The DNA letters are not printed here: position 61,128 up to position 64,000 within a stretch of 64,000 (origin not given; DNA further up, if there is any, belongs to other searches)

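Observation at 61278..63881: Unusual triple-domain fusion: MetF (MTHFR) + MetV-like Cys-rich domain + pterin-binding methyl-THF domain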

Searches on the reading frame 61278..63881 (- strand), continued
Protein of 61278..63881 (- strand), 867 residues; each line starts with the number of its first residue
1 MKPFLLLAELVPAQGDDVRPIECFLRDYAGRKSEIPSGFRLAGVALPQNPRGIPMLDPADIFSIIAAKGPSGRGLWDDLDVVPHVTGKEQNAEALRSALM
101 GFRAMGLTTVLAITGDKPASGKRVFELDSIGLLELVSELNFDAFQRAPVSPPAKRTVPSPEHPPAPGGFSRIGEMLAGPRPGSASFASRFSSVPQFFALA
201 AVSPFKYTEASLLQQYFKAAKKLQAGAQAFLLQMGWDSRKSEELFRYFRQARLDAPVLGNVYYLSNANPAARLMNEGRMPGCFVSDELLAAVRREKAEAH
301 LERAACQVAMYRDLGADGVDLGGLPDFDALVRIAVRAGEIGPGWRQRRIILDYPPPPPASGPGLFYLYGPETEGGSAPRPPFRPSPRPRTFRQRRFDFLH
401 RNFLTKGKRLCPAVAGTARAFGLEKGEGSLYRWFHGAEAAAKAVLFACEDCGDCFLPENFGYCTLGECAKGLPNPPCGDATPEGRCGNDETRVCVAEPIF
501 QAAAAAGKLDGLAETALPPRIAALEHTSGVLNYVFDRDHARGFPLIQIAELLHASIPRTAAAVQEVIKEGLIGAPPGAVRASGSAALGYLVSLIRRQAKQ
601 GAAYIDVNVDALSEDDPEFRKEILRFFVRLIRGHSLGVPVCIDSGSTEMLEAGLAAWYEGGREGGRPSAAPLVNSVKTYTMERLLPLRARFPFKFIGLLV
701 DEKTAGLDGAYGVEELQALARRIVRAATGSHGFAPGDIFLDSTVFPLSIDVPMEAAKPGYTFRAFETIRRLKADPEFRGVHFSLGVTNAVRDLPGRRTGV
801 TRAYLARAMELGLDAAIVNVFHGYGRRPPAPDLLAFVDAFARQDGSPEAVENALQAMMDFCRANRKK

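Call 28: find_related_loci(query=A1, collection=genome_contigs, flank=8000)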
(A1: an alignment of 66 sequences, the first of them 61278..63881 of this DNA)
Query A1 (867 aa) in genome_contigs; peptide patterns used: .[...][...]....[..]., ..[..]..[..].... (x = any residue, [..] = any of these).
327 stretches matched a pattern; 317 encode a relative of the query (tblastn E <= 1e-3); the best 80 are kept; 80 distinct loci.
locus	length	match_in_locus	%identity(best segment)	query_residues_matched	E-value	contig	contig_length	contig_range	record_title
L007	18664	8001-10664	73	1-867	0e+0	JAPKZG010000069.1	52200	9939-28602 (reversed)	MAG: Candidatus Aminicenantes bacterium isolate LacPavin_0920_SED3_MAG_59_12 LacPavin_0920_SED3_scaffold_952933, whole g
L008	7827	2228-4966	71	1-867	0e+0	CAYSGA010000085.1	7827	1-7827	MAG TPA_asm: uncultured Eubacteriales bacterium isolate SRP178699_co1_488 genome assembly, contig: NODE_13281_length_782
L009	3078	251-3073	63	1-840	0e+0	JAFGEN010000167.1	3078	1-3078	MAG: Candidatus Aminicenantes bacterium isolate Zod_Metabat.1233 k87_2896738, whole genome shotgun sequence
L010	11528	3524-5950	56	2-866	0e+0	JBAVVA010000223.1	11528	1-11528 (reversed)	MAG: Candidatus Aminicenantales bacterium isolate MFD01683_ilm_asm_bin15 k127_65671, whole genome shotgun sequence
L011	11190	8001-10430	57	2-866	0e+0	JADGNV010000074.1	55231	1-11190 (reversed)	MAG: Candidatus Aminicenantes bacterium isolate Chersky_507 k127_8683458, whole genome shotgun sequence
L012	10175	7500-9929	54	2-866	0e+0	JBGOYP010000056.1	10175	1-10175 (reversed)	MAG: Candidatus Aminicenantia bacterium isolate OBJ_0618_130150_40 k141_3074879_length_10175_cov_15.6237, whole genome s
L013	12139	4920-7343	55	4-866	0e+0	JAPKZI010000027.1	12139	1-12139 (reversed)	MAG: Candidatus Aminicenantes bacterium isolate LacPavin_0920_SED5_MAG_59_17 LacPavin_0920_SED5_scaffold_2391454, whole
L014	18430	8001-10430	53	2-866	0e+0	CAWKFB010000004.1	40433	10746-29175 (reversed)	MAG: Candidatus Aminicenantes bacterium isolate MFD05942.bin.2.60 genome assembly, contig: contig_134348, whole genome s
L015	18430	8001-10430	53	2-866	0e+0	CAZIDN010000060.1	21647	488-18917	MAG TPA_asm: uncultured Eubacteriales bacterium isolate binchicken_co376_288 genome assembly, contig: NODE_2213_length_2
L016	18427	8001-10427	54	2-866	0e+0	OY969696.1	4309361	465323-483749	MAG: Candidatus Aminicenantes bacterium isolate MFD04408.bin.1.14 genome assembly, chromosome: 1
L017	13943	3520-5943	52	4-866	0e+0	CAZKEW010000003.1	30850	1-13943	MAG TPA_asm: uncultured Eubacteriales bacterium isolate binchicken_co266_180 genome assembly, contig: NODE_2500_length_3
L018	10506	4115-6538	54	3-867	0e+0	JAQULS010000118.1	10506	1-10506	MAG: Acidobacteriota bacterium isolate STD1_136 NODE_18038_length_10506_cov_4.609018_Sandtown_D1, whole genome shotgun s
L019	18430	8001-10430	53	2-866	0e+0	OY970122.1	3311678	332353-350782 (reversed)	MAG: Candidatus Aminicenantes bacterium isolate MFD04408.bin.1.13 genome assembly, chromosome: 1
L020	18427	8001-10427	54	2-867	0e+0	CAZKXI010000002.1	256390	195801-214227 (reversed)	MAG TPA_asm: uncultured Eubacteriales bacterium isolate binchicken_co66_49 genome assembly, contig: NODE_50_length_25639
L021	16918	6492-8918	53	2-866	0e+0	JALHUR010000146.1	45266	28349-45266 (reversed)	MAG: Candidatus Aminicenantes bacterium isolate PFL55 seq_1304887, whole genome shotgun sequence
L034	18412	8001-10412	47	4-866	0e+0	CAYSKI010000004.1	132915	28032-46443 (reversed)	MAG TPA_asm: uncultured Pirellulales bacterium isolate binchicken_co89_445 genome assembly, contig: NODE_71_length_13291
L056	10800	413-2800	46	4-866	0e+0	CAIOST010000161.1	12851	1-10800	uncultured bacterium isolate Loclat_bin-14761 genome assembly, contig: bin-14761:161/406, whole genome shotgun sequence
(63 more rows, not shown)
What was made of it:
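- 317 species-level genomes encode a relative (call 28).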

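Call 32: predict_structure(alignment_id=A1)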
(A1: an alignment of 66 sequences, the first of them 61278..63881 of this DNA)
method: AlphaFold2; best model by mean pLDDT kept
length: 867 residues; sequences in the alignment: 66
mean_pLDDT: 86.7   pTM: 0.88
mean pLDDT of the five models: 86.7, 85.1, 83.4, 82.8, 82.8
residues with pLDDT >= 90: 529; 70-90: 234; 50-70: 64; < 50: 40
segments of 3 or more residues with pLDDT < 50: 156-186, 372-379
pLDDT, mean of each block of 10 residues (from residue 1): 89 84 95 96 87 74 86 83 87 91 93 80 77 95 87 50 39 39 55 93 93 94 95 94 95 93 92 85 90 96 98 97 96 98 96 88 82 47 78 89 88 92 91 92 85 78 87 86 88 93 92 87 88 87 90 90 93 85 90 94 95 86 95 92 95 93 66 95 96 95 61 90 97 97 63 74 93 96 85 87 94 94 89 95 91 92 82
secondary structure, 60 per line:
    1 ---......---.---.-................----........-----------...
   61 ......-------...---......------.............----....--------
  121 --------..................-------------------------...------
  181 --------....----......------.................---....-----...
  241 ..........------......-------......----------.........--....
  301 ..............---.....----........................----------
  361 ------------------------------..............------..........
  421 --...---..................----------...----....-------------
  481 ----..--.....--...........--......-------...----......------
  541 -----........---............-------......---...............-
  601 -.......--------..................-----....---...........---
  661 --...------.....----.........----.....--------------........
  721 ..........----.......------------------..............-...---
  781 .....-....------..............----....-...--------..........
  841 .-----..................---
elements in order (helices of 4 or more, strands of 3 or more residues): E4-9 H19-34 E39-46 H58-66 E80-85 H92-104 E109-112 H129-146 H189-192 E197-202 H209-225 E229-232 H238-250 E257-262 H270-275 H286-294 H297-314 E318-322 H327-350 H391-404 H411-420 H429-446 H464-467 E489-493 H496-506 H509-514 H529-534 E546-553 H557-568 H576-581 H585-599 E602-608 H617-634 E640-643 H647-657 E672-676 H681-689 E694-698 H713-730 E738-741 H760-773 E781-785 H787-790 H797-810 E815-818 H831-841 H847-864
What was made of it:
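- The model of the whole chain is confident (call 32).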

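Call 34: fold_search(model_id=the predicted structure, library=pdb)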
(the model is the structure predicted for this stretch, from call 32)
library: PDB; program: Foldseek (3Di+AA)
matches with E <= 10: 1510; with E <= 0.001: 154
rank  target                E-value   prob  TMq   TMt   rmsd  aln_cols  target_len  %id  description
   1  9cbr                  1.1e-13  1.00  0.28  0.28  21.1       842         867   14  Methionine synthase from Thermus thermophilus HB8, Homocysteine, Folate, and Cobalamin Domains, Catalytic Conformation ( (released 2025-06-25)
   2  9ssp                  1.1e-13  1.00  0.28  0.37  21.6       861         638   12  Human Methionine Synthase With Methyltetrahydrofolate, N-Half From Full-Length (released 2025-10-15)
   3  8ssc                  2.4e-13  1.00  0.28  0.22  19.6       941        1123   13  Full-Length Methionine synthase from Thermus thermophilus HB8 (released 2023-10-18)
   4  4ccz                  1.6e-12  1.00  0.27  0.38  18.1       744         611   13  Crystal structure of human 5-methyltetrahydrofolate-homocysteine methyltransferase, the homocysteine and folate binding  (released 2013-11-27)
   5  9cbp                  1.7e-12  1.00  0.28  0.29  23.0       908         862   14  Methionine synthase from Thermus thermophilus HB8, Homocysteine, Folate, and Cobalamin Domains, Pre-Catalytic State (Pre (released 2025-06-25)
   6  5voo_E                3.6e-12  1.00  0.28  0.78   4.1       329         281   24  Methionine synthase folate-binding domain with methyltetrahydrofolate from Thermus thermophilus HB8 (released 2018-01-17)
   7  5von                  4.0e-12  1.00  0.28  0.80   3.8       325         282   24  Methionine synthase folate-binding domain from Thermus thermophilus HB8 (released 2018-01-17)
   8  5voo_D                1.2e-11  1.00  0.27  0.77   4.1       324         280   22  Methionine synthase folate-binding domain with methyltetrahydrofolate from Thermus thermophilus HB8 (released 2018-01-17)
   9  5voo_C                1.8e-11  1.00  0.28  0.78   4.2       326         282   23  Methionine synthase folate-binding domain with methyltetrahydrofolate from Thermus thermophilus HB8 (released 2018-01-17)
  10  9cbo_A                2.2e-11  1.00  0.25  0.41   8.3       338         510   25  Methionine synthase from Thermus thermophilus HB8, Folate and Cobalamin Domains, Pre-Catalytic Conformation (Pre-Fol-o (released 2025-06-25)
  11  2yci                  3.2e-11  1.00  0.25  0.76   8.2       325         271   23  methyltransferase native (released 2011-06-08)
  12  4o1f_A                4.4e-11  1.00  0.25  0.76   8.5       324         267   22  Structure of a methyltransferase component in complex with THF involved in O-demethylation (released 2015-01-21)
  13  4o1e_A                4.4e-11  1.00  0.25  0.74   8.5       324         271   23  Structure of a methyltransferase component in complex with MTHF involved in O-demethylation (released 2015-01-21)
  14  9cbo_E                5.1e-11  1.00  0.28  0.47   3.8       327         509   24  Methionine synthase from Thermus thermophilus HB8, Folate and Cobalamin Domains, Pre-Catalytic Conformation (Pre-Fol-o (released 2025-06-25)
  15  3k13_A                5.9e-11  1.00  0.28  0.77   4.2       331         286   21  Structure of the pterin-binding domain MeTr of 5-methyltetrahydrofolate-homocysteine methyltransferase from Bacteroide (released 2009-12-22)
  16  4o0q_B                6.2e-11  1.00  0.25  0.75   8.6       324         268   22  Apo structure of a methyltransferase component involved in O-demethylation (released 2015-01-21)
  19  4o0q_A                1.7e-10  1.00  0.25  0.74   8.5       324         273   22  Apo structure of a methyltransferase component involved in O-demethylation (released 2015-01-21)
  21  3k13_C                2.1e-10  1.00  0.28  0.78   4.1       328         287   22  Structure of the pterin-binding domain MeTr of 5-methyltetrahydrofolate-homocysteine methyltransferase from Bacteroide (released 2009-12-22)
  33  8g3h                  1.8e-09  1.00  0.27  0.28  17.8       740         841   14  Structure of cobalamin-dependent methionine synthase (MetH) in a resting state (released 2023-06-28)
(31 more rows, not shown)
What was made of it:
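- On MetF / MTHFR (PF02219, TIGR00676): Foldseek TM to target is 0.72-0.78 against Thermus, E. coli and Haemophilus MTHFR structures (call 34).
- On Methyl-THF:corrinoid methyltransferase (MeTr/AcsE; PF00809, PRK07535, NF040758): TM to target is 0.74-0.80 (call 34).
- Checked: Fold search of the AlphaFold model supports both barrels: TM to target is 0.72-0.78 against MTHFR structures and 0.76-0.80 against MetH folate domain and MeTr structures (calls 32, 34).
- Both barrels are confirmed by fold, and the whole chain is confidently modelled (calls 32, 34).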
